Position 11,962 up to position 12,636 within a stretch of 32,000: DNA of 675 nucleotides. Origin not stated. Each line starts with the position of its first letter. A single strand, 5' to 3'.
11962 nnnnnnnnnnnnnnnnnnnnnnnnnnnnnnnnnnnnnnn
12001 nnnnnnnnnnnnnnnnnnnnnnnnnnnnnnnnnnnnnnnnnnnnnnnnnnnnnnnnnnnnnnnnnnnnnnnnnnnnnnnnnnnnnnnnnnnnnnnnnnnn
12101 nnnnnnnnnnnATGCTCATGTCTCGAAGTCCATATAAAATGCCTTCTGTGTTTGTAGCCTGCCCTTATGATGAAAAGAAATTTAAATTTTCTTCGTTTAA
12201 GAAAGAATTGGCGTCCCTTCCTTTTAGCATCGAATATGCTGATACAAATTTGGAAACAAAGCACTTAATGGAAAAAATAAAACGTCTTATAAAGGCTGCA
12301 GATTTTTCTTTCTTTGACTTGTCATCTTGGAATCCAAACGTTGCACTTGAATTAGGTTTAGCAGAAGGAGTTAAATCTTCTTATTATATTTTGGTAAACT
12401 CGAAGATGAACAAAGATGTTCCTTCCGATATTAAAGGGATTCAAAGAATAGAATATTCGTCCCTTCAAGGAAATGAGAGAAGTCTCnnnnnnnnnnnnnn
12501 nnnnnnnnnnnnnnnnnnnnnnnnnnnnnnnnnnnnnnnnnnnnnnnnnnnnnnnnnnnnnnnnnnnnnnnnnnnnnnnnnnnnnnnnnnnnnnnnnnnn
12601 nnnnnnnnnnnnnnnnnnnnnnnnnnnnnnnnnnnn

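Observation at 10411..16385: AT-rich accessory island at tRNA-Glu carrying TIR and TIR-like genes: candidate undescribed anti-phage defence locus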

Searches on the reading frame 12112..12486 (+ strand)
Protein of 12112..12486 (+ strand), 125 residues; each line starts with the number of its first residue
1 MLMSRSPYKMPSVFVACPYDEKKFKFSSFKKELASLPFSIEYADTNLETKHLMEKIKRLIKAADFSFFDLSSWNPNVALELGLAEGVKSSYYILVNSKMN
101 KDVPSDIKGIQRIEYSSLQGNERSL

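Call 80: search_protein_families(library=padloc, proteins=[window:12112-12486:+], max_evalue=0.1)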
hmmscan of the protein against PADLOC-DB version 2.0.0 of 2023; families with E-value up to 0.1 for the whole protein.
window:12112-12486:+ (125 aa): 5 families
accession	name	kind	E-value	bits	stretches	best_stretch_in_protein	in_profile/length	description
PDLC00731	Effector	-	1.4e-05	22.3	1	75-122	233-282/306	TIR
PDLC05003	PDC-S35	-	0.0064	14.1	1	76-116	174-214/245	-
PDLC05006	PDC-S35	-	0.0083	13.5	1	76-116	163-205/231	-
PDLC00732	Effector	-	0.013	12.4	1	75-121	229-277/301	TIR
PDLC00733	Effector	-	0.024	11.5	1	53-115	294-354/388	TIR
